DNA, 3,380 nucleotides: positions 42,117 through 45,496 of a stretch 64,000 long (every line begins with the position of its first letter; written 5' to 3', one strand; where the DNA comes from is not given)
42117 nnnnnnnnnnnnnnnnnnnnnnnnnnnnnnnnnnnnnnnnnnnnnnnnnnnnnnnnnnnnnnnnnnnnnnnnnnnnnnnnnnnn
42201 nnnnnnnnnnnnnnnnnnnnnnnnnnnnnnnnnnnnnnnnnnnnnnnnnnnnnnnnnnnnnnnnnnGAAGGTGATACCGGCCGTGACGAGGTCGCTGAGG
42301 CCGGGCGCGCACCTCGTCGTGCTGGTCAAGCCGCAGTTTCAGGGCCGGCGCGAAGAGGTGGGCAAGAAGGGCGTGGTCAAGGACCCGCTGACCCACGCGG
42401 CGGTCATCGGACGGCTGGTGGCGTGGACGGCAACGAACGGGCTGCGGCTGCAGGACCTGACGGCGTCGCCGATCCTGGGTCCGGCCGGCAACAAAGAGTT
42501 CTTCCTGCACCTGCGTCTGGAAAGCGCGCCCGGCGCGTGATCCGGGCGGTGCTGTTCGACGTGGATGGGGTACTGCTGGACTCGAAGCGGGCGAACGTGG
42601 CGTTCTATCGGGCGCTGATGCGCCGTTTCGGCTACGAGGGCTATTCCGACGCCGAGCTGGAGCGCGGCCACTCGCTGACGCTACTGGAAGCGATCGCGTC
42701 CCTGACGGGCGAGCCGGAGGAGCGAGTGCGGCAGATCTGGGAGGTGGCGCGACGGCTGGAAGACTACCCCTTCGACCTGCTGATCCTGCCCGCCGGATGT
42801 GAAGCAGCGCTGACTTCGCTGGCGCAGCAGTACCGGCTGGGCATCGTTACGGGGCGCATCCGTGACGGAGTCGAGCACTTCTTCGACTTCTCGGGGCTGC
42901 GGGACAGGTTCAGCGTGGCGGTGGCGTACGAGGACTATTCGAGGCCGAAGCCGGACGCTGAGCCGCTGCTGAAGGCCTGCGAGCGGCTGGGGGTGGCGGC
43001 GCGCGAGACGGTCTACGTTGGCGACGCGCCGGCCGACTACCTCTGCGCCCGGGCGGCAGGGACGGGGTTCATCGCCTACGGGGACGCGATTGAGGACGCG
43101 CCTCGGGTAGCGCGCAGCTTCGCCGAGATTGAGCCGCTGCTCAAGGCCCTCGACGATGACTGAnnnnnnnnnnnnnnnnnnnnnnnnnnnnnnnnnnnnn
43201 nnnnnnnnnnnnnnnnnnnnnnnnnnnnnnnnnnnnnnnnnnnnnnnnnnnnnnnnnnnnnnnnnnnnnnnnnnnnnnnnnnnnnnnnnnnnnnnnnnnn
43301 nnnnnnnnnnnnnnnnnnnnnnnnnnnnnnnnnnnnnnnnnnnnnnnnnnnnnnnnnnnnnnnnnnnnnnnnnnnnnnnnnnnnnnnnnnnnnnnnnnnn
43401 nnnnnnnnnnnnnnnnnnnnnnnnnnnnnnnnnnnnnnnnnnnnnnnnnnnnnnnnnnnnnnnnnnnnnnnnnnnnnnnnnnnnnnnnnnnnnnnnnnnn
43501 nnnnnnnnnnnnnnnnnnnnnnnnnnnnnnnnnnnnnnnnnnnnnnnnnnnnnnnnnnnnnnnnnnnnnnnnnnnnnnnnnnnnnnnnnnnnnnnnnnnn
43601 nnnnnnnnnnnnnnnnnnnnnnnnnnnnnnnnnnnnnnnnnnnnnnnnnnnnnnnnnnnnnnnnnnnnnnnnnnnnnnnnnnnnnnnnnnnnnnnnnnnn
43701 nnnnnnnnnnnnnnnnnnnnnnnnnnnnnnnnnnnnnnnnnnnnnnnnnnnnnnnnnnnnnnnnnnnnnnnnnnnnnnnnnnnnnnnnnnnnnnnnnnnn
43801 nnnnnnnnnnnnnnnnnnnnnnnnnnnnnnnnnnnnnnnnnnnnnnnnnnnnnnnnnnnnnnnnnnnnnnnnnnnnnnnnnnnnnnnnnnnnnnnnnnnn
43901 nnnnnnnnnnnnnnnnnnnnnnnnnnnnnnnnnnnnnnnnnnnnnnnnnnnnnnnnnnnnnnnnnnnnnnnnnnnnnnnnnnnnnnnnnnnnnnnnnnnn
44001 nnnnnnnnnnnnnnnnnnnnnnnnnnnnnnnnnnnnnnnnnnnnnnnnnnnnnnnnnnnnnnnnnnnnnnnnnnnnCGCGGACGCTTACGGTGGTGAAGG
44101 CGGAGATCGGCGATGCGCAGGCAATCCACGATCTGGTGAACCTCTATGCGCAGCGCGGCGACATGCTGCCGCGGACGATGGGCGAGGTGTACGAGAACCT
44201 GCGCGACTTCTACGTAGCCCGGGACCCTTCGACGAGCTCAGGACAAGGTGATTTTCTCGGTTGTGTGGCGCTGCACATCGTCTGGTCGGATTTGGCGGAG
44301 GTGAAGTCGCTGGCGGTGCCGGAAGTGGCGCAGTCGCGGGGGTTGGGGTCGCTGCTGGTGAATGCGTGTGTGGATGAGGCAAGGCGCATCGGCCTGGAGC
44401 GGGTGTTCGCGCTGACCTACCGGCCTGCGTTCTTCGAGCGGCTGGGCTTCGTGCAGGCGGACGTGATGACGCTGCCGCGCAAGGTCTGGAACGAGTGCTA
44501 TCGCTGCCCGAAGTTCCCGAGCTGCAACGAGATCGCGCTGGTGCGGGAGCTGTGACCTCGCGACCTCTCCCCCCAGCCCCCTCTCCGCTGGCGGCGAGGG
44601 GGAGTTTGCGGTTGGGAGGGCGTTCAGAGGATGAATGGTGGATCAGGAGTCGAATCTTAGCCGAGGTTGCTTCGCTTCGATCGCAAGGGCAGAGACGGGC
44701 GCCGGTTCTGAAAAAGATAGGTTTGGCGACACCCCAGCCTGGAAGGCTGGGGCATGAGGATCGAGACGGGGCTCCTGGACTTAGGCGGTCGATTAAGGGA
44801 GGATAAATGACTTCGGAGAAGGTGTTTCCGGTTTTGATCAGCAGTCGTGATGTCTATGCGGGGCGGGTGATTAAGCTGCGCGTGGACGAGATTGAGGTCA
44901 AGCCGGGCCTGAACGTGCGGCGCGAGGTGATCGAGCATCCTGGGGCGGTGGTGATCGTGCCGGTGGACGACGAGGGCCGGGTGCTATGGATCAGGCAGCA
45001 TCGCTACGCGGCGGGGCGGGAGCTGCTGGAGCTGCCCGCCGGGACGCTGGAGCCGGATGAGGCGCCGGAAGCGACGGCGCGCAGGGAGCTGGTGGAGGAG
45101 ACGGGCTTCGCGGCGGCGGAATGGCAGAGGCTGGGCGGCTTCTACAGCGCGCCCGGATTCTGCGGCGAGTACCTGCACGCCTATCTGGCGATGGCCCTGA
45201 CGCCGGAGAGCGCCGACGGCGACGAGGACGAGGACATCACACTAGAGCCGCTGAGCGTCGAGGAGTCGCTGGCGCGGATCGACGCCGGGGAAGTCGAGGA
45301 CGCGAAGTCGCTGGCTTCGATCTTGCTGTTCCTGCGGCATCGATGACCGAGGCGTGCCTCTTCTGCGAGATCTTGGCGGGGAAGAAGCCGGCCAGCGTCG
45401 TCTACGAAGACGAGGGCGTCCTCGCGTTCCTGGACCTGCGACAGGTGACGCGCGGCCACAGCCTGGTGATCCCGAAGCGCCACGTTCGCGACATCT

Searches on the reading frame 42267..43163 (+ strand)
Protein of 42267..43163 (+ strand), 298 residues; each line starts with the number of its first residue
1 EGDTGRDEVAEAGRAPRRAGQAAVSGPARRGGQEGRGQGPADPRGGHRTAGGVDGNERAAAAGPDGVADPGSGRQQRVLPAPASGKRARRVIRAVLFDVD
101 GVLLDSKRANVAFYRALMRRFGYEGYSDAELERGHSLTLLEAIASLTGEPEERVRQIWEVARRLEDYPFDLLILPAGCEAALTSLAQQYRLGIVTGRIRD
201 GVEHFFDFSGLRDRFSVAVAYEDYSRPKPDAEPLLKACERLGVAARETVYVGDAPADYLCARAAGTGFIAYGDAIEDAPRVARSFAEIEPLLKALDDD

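Call 11: search_protein_families(library=pfam, proteins=[window:42267-43163:+], max_evalue=0.001)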
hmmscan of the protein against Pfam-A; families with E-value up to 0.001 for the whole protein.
window:42267-43163:+ (298 aa): 4 families
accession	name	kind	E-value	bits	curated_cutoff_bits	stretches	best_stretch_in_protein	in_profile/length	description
PF13419.12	HAD_2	-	1.5e-34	120.1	23.8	1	95-270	1-177/178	Haloacid dehalogenase-like hydrolase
PF00702.32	Hydrolase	-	4.3e-22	79.9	26.4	1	92-265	1-191/191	haloacid dehalogenase-like hydrolase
PF12710.13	HAD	-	6.6e-07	30.4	27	1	95-262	1-189/189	haloacid dehalogenase-like hydrolase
PF13242.12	Hydrolase_like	-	4.8e-06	26.8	22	1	227-283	3-60/75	HAD-hyrolase-like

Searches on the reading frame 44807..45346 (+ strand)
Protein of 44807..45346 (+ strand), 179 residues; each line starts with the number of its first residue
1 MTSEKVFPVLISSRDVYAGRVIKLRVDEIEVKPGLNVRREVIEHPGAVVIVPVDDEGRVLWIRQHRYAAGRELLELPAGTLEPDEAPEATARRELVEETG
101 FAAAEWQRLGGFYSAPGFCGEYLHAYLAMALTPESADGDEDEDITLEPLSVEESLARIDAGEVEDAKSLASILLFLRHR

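Call 11: search_protein_families(library=pfam, proteins=[window:44807-45346:+], max_evalue=0.001)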
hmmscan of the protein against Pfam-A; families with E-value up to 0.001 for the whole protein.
window:44807-45346:+ (179 aa): 1 family
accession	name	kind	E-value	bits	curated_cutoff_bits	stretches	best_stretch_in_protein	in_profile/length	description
PF00293.34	NUDIX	-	5.9e-19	68.8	21.1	1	45-154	3-118/134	NUDIX domain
